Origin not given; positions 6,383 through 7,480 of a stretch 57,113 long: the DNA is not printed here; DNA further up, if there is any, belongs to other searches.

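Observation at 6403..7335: Second low-GC opposite-strand moron (265 aa, coiled-coil) between the neck and gp10-like tail genes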

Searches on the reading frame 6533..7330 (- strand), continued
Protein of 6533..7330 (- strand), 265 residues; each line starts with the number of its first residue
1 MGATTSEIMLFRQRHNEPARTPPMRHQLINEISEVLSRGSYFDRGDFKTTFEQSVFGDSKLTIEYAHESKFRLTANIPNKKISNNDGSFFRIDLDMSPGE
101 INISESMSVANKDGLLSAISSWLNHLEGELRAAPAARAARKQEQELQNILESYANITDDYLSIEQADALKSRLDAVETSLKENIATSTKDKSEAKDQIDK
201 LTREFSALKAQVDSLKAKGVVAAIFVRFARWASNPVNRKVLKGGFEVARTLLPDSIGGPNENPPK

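Call 51: fold_search(model_id=the predicted structure, library=pdb)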
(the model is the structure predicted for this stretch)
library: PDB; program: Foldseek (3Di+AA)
matches with E <= 10: 475; with E <= 0.001: 0
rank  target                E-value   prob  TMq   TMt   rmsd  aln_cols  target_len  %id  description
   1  4ddq_E                4.0e-02  0.11  0.12  0.09  20.3       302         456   14  Structural plasticity of the Bacillus subtilis GyrA homodimer (released 2013-02-13)
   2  4ddq_C                6.7e-02  0.10  0.14  0.09  21.2       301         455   12  Structural plasticity of the Bacillus subtilis GyrA homodimer (released 2013-02-13)
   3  6yfj_AA               7.9e-02  0.30  0.14  0.23   9.5       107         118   14  Virus-like particle of bacteriophage ESE001 (released 2020-09-02)
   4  8chv_D                9.9e-02  0.47  0.12  0.19  13.2       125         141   14  Crystal structure of human PURA (fragment Glu57-Glu212, PUR repeat I and II) R140P mutant (released 2024-02-21)
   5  8chu_A                9.9e-02  0.30  0.13  0.19  14.3       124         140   13  Crystal structure of human PURA repeat I-II K97E mutant (released 2024-02-21)
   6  4ddq_D                9.9e-02  0.11  0.15  0.11  21.2       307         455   12  Structural plasticity of the Bacillus subtilis GyrA homodimer (released 2013-02-13)
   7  9a54_B                9.9e-02  0.08  0.12  0.05  21.4       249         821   14  Integrative model of GYRB-GYRA by crosslinking MS and deep learning (released 2024-09-18)
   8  6yfs_AB               1.9e-01  0.57  0.18  0.32   9.5       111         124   13  Virus-like particle of bacteriophage PQ-465 (released 2020-09-02)
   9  4ddq_B                1.9e-01  0.08  0.13  0.07  20.4       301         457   12  Structural plasticity of the Bacillus subtilis GyrA homodimer (released 2013-02-13)
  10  4ddq_F                1.9e-01  0.07  0.14  0.09  21.8       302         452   12  Structural plasticity of the Bacillus subtilis GyrA homodimer (released 2013-02-13)
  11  8dg5_K                2.0e-01  0.11  0.13  0.13  22.5       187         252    8  Structural Basis of MicroRNA Biogenesis by Dicer-1 and Its Partner Protein Loqs-PB - complex IIb (released 2022-11-16)
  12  4i3h_B                2.0e-01  0.08  0.13  0.05  22.6       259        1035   15  A three-gate structure of topoisomerase IV from Streptococcus pneumoniae (released 2013-08-28)
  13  6pny                  2.2e-01  0.54  0.19  0.33  11.6       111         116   16  X-ray Structure of Flpp3 (released 2020-02-26)
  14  6yfo_AA               2.7e-01  0.25  0.17  0.26  10.2       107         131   15  Virus-like particle of bacteriophage GQ-907 (released 2020-09-02)
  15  6gav_A                3.2e-01  0.04  0.11  0.04  21.9       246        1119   11  Extremely 'open' clamp structure of DNA gyrase: role of the Corynebacteriales GyrB specific insert (released 2019-02-20)
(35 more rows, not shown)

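Call 56: find_related_loci(query=A3, collection=metagenome_contigs, flank=10000)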
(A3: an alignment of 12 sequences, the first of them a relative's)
Query A3 (242 aa) in metagenome_contigs; peptide patterns used: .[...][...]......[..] (x = any residue, [..] = any of these).
38 stretches matched a pattern, but none encodes a relative of the query by tblastn (E <= 1e-3).

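Call 57: find_related_loci(query=A3, collection=viral_contigs, flank=10000)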
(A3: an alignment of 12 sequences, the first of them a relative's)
Query A3 (242 aa) in viral_contigs; peptide patterns used: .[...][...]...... (x = any residue, [..] = any of these).
27 stretches matched a pattern, but none encodes a relative of the query by tblastn (E <= 1e-3).

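Call 58: find_encoding_contigs(protein=P0002, flank=10000, max_places=3)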
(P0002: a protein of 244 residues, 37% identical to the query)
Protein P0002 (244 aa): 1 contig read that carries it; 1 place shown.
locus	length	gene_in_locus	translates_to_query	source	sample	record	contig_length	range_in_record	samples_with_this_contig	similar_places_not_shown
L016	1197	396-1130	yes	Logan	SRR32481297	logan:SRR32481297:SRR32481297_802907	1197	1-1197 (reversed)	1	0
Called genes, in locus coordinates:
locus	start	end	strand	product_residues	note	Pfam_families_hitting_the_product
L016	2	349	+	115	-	?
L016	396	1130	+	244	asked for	-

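Call 59: list_cluster_members(proteins=[P0003, P0004, P0005, P0006, P0007, P0008, P0009, P0010, P0011, P0012])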
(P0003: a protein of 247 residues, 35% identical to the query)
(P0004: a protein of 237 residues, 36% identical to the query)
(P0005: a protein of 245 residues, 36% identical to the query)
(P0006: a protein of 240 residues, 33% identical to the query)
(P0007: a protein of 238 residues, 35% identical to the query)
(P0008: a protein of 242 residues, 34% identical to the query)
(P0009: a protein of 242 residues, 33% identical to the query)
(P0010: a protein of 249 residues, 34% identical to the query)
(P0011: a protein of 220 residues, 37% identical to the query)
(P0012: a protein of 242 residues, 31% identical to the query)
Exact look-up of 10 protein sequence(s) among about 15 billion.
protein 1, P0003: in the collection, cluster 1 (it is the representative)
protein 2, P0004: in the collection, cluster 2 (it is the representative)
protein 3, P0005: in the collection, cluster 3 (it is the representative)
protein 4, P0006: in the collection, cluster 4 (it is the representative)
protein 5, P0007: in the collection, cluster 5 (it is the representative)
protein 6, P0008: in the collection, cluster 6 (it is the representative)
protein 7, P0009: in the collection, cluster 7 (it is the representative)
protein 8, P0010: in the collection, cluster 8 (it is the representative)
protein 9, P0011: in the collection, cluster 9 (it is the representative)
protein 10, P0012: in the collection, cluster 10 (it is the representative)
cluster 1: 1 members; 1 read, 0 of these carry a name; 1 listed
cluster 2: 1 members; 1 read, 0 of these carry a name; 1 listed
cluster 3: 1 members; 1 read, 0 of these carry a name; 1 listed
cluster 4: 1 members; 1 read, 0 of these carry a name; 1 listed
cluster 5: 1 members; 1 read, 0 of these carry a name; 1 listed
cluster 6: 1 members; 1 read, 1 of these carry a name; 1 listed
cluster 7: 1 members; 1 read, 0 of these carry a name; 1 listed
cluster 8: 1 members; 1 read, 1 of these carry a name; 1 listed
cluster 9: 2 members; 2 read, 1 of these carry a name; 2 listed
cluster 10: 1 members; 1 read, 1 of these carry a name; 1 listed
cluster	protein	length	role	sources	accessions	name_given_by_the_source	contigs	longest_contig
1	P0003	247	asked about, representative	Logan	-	-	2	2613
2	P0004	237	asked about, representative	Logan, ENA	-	-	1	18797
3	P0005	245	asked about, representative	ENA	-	-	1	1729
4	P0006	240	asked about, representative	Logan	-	-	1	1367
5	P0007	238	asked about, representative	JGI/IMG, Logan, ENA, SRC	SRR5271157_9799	-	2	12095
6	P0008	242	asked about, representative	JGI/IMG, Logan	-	polyhydroxyalkanoate synthesis regulator phasin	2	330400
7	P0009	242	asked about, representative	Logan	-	-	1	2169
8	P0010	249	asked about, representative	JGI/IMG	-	hypothetical protein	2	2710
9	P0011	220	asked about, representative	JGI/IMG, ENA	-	-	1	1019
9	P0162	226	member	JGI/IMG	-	hypothetical protein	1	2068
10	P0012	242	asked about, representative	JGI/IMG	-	hypothetical protein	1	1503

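Call 60: find_encoding_contigs(protein=P0008, flank=10000, max_places=2)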
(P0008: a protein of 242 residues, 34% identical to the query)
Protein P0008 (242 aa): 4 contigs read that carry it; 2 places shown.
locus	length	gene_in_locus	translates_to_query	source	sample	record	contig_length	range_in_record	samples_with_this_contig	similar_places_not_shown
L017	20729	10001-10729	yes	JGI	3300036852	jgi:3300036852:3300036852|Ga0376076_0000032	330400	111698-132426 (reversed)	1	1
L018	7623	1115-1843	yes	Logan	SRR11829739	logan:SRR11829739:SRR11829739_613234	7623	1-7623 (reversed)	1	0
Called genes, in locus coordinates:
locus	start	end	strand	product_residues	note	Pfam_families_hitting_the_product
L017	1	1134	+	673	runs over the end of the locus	PF22745:Nlig-Ia, PF01653:DNA_ligase_aden, PF03120:OB_DNA_ligase, PF03119:DNA_ligase_ZBD, PF14520:HHH_5 (faint), PF12826:HHH_2, PF00533:BRCT, PF12738:PTCB-BRCT (weak)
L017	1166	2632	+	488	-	PF00089:Trypsin, PF13365:Trypsin_2, PF00595:PDZ, PF13180:PDZ_2, PF17820:PDZ_6 (faint)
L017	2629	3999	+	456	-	PF00072:Response_reg, PF13191:AAA_16 (faint), PF00158:Sigma54_activat, PF14532:Sigma54_activ_2, PF00004:AAA (weak), PF07728:AAA_5 (weak), PF25601:AAA_lid_14, PF02954:HTH_8 (weak), +1 more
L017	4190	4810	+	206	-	-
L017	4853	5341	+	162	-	-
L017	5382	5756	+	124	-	-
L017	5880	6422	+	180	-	PF08937:ThsB_TIR (faint), PF13676:TIR_2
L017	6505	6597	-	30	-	-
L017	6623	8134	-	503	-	-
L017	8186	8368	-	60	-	-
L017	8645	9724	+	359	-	PF05598:DUF772, PF01609:DDE_Tnp_1, PF13751:DDE_Tnp_1_6 (weak)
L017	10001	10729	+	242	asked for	-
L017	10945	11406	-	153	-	-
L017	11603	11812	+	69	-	-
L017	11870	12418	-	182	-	-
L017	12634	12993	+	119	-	-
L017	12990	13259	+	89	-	-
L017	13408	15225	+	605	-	PF13428:TPR_14 (faint), PF13485:Peptidase_MA_2 (weak), PF07607:DUF1570 (faint), PF07719:TPR_2 (faint), PF13181:TPR_8 (faint), PF13432:TPR_16 (faint), PF14559:TPR_19 (faint), PF08238:Sel1 (weak), +1 more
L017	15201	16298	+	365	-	-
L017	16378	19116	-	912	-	PF12704:MacB_PCD, PF02687:FtsX, PF12704:MacB_PCD, PF02687:FtsX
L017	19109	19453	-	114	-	PF03551:PadR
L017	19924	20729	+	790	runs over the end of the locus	PF08531:Bac_rhamnosid_N, PF05592:Bac_rhamnosid (weak), PF17389:Bac_rhamnosid6H, PF17390:Bac_rhamnosid_C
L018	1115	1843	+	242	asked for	-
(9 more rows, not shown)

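Call 61: find_encoding_contigs(protein=P0004, flank=10000, max_places=2)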
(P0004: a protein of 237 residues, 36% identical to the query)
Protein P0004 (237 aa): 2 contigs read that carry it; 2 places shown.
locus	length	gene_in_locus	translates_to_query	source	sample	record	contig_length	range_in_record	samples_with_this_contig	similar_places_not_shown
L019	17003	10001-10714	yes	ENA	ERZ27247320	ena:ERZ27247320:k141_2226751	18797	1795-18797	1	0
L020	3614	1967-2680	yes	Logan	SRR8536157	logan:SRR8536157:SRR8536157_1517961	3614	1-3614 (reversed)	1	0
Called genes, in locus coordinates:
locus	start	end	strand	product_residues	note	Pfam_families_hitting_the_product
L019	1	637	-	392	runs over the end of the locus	PF00930:DPPIV_N (faint), PF26549:Tricorn_N (weak), PF26550:Tricorn_2nd, PF07676:PD40, PF18962:Por_Secre_tail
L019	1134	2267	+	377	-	PF13641:Glyco_tranf_2_3 (weak), PF00535:Glycos_transf_2, PF10111:Glyco_tranf_2_2 (weak)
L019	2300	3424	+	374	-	PF13579:Glyco_trans_4_4 (weak), PF00534:Glycos_transf_1, PF13692:Glyco_trans_1_4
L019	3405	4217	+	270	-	PF13489:Methyltransf_23, PF07021:MetW (weak), PF13847:Methyltransf_31, PF08241:Methyltransf_11, PF08242:Methyltransf_12, PF13649:Methyltransf_25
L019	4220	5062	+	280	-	PF00535:Glycos_transf_2, PF13641:Glyco_tranf_2_3, PF13632:Glyco_trans_2_3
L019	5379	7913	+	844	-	PF09586:YfhO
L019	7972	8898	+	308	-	-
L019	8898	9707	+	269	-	PF02517:Rce1-like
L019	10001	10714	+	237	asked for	-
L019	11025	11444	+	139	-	-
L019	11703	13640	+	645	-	PF00211:Guanylate_cyc, PF13428:TPR_14 (faint), PF00515:TPR_1 (faint), PF07719:TPR_2 (faint), PF13181:TPR_8 (faint), PF13414:TPR_11 (faint), PF13431:TPR_17 (faint), PF25062:ARM_TT21_N (weak)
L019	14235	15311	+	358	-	-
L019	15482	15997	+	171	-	-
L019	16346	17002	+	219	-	?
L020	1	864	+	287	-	?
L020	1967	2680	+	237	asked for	-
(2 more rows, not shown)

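Call 62: find_encoding_contigs(protein=P0007, flank=10000, max_places=2)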
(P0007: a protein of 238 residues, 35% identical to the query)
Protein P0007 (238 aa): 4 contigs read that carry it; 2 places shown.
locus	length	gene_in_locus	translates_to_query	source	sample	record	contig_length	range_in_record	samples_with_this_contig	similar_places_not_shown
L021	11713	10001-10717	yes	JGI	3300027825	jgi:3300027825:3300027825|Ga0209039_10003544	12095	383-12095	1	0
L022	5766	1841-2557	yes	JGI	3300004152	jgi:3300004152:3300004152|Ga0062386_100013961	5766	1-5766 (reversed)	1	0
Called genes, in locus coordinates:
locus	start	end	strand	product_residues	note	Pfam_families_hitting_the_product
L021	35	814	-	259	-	-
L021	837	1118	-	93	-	-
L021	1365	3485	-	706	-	PF23899:SU10_portal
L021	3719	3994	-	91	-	-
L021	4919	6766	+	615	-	-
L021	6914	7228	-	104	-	-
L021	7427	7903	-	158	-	PF02870:Methyltransf_1N, PF01035:DNA_binding_1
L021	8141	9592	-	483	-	PF02805:Ada_Zn_binding, PF00730:HhH-GPD (faint), PF12833:HTH_18, PF00165:HTH_AraC, PF06029:AlkA_N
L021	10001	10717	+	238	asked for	-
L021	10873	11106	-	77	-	-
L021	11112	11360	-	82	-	-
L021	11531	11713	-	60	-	?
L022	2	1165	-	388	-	?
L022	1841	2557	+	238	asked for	-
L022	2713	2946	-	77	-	-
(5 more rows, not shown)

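Call 69: search_protein_families(library=padloc, alignment_id=A4, max_evalue=0.00001)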
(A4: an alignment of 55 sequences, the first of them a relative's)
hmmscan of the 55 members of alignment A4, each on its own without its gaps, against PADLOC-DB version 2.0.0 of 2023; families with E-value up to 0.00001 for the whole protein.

A. member 1, L008:8981-9748:+ (255 aa): 0 families

B. families by the number of members that match (of 55 scanned): 41 families (the first 25 are shown)
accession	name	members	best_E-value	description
PDLC00784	Cyclase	1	1.6e-150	oligonucleotide-cyclase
PDLC00729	Effector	1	1.2e-100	TIR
PDLC00807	Cyclase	1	2.3e-72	oligonucleotide-cyclase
PDLC00772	Cyclase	1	3.4e-62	oligonucleotide-cyclase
PDLC03877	NsnA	1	3.3e-54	-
PDLC04027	PD-T4-2_A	1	2.7e-39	-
PDLC00731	Effector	1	4.2e-32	TIR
PDLC00732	Effector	1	1.3e-30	TIR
PDLC02371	PycTIR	1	5.7e-23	-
PDLC00788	Cyclase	1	2.8e-17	oligonucleotide-cyclase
PDLC00801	Cyclase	1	1.6e-14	oligonucleotide-cyclase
PDLC00794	Cyclase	1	3e-14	oligonucleotide-cyclase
PDLC00757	Effector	1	1.2e-13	Phospholipase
PDLC00758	Effector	1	2.3e-13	Phospholipase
PDLC02394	pAgo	1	9.5e-13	-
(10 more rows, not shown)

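Call 77: search_protein_families(library=pfam, alignment_id=A2, max_evalue=0.01)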
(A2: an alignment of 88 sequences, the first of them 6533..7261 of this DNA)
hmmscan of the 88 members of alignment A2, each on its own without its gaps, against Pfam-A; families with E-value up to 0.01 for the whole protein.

A. member 1, window:6533-7261:- (242 aa): 2 families
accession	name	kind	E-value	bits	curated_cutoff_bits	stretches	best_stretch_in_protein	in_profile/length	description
PF23991.1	DUF7310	-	0.0035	18.2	40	1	146-195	1-52/83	Coiled-coil region of unknown function (DUF7310)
PF09762.14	CCDC93_CC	-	0.0073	15.8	30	1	99-194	79-178/429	CCDC93 coiled-coil domain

B. families by the number of members that match (of 88 scanned): 111 families (the first 25 are shown)
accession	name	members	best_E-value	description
PF06810.17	Phage_scaffold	11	9.2e-05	Phage capsid assembly scaffolding protein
PF03961.19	FapA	8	0.00058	Flagellar Assembly Protein A beta solenoid domain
PF24850.1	CC_BshC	4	0.0016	Bacillithiol biosynthesis BshC, C-terminal coiled-coil domain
PF02601.20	Exonuc_VII_L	4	0.0044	Exonuclease VII, large subunit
PF06133.16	Com_YlbF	3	4e-05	Control of competence regulator ComK, YlbF/YmcA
PF24915.1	Spectrin_SESTD1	3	0.0005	SESTD1-like, spectrin repeat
PF04222.17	DUF416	3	0.00061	Protein of unknown function (DUF416)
PF13476.12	AAA_23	3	0.001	AAA domain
PF07798.16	CCDC90-like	3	0.0011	Coiled-coil domain-containing protein 90-like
PF09787.14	Golgin_A5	2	0.00024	Golgin subfamily A member 5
PF18210.6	Knl1_RWD_C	2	0.00036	Knl1 RWD C-terminal domain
PF21773.2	ODAD1_CC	2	0.00036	ODAD1 central coiled coil region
PF00992.25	Troponin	2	0.00056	Troponin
PF04124.18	Dor1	2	0.00076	Dor1-like family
PF11656.13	DUF3811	2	0.0011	YjbD family (DUF3811)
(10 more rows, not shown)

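Call 78: search_protein_families(library=phrogs, alignment_id=A2, max_evalue=0.001)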
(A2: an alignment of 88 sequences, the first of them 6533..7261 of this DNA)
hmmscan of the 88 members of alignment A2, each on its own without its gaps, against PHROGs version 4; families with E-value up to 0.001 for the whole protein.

A. member 1, window:6533-7261:- (242 aa): 2 families
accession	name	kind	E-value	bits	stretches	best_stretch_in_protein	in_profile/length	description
phrog_77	-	DNA, RNA and nucleotide metabolism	0.00043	19.9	1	111-202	708-806/967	SbcC-like subunit of palindrome specific endonuclease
phrog_17025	-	unknown function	0.00082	20.7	0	129-195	29-94/103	-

B. families by the number of members that match (of 88 scanned): 21 families
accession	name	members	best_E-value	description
phrog_77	-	16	1.2e-05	SbcC-like subunit of palindrome specific endonuclease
phrog_95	-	2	0.00025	integrase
phrog_5553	-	2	0.00033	-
phrog_253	-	2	0.00068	Mu Gam-like end protection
phrog_8066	-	1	5.9e-05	-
phrog_3248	-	1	0.00014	-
phrog_1193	-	1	0.00015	hemolysin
phrog_17222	-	1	0.0002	-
phrog_25353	-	1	0.00024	-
phrog_7078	-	1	0.0003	-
phrog_10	-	1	0.00033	major head protein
phrog_8488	-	1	0.00047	-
phrog_73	-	1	0.00053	head scaffolding protein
phrog_19265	-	1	0.00056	-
phrog_20714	-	1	0.00059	-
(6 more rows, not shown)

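Call 79: list_cluster_members(proteins=[P0157, P0014, P0016, P0018, P0020, P0022, P0024, P0026, P0030, P0035])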
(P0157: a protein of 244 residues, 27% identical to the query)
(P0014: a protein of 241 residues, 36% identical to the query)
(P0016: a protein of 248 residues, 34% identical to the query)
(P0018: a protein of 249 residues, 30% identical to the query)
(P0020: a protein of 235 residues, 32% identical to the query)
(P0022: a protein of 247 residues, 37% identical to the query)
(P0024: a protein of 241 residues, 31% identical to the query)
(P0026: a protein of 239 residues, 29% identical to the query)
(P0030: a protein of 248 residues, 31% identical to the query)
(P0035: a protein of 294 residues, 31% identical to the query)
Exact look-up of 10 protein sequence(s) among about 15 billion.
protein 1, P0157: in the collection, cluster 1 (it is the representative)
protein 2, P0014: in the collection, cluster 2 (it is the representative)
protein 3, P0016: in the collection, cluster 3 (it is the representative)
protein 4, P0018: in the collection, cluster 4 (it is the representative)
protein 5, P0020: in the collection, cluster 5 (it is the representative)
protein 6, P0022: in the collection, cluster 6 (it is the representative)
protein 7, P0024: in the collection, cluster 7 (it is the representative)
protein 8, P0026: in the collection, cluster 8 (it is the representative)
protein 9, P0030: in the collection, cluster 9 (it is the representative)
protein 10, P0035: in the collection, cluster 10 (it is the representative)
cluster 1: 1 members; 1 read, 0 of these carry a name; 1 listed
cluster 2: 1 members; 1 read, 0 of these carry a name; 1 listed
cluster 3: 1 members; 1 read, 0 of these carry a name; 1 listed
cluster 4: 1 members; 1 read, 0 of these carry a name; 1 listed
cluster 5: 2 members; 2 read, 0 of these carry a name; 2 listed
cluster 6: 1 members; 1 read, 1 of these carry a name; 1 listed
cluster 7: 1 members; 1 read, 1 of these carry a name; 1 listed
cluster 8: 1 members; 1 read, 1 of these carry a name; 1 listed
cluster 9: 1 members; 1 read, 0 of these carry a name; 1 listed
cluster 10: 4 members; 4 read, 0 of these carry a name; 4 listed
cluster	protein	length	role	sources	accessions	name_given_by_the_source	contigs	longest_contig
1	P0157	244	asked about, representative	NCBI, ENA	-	-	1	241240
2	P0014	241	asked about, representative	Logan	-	-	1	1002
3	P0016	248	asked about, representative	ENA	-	-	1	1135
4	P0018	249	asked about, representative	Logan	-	-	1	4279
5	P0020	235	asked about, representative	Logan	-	-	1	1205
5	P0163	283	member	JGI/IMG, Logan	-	-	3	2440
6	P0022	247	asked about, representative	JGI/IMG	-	hypothetical protein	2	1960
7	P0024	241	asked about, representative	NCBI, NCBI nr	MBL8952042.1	MAG: hypothetical protein JNK82_14760 [Myxococcaceae bacterium] | hypothetical protein [Myxococcaceae bacterium]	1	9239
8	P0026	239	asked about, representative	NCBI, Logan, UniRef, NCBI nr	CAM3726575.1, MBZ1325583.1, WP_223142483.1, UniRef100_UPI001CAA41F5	hypothetical protein [Aquirufa aurantiipilula] | hypothetical protein n=1 Tax=Aquirufa aurantiipilula TaxID=2696561 RepID=UPI001CAA41F5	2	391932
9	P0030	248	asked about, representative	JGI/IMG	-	-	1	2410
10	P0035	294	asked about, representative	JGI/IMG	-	-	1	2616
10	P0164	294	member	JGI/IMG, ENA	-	-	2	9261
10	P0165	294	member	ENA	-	-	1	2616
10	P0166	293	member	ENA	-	-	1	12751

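Call 80: find_encoding_contigs(protein=P0024, flank=10000, max_places=2)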
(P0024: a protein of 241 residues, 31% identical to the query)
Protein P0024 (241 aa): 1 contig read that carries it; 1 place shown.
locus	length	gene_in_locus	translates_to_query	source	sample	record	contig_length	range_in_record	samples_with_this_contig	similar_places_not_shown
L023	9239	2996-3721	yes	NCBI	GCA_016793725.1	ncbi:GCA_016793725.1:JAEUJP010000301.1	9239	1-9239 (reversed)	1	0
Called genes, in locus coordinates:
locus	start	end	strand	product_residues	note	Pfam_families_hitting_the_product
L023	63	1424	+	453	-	PF05656:DUF805 (weak), PF10604:Polyketide_cyc2 (weak)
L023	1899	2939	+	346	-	-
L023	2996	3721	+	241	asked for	-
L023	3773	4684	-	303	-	-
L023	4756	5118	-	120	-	-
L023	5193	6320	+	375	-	PF01594:AI-2E_transport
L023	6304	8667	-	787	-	-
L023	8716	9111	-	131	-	PF07729:FCD (weak)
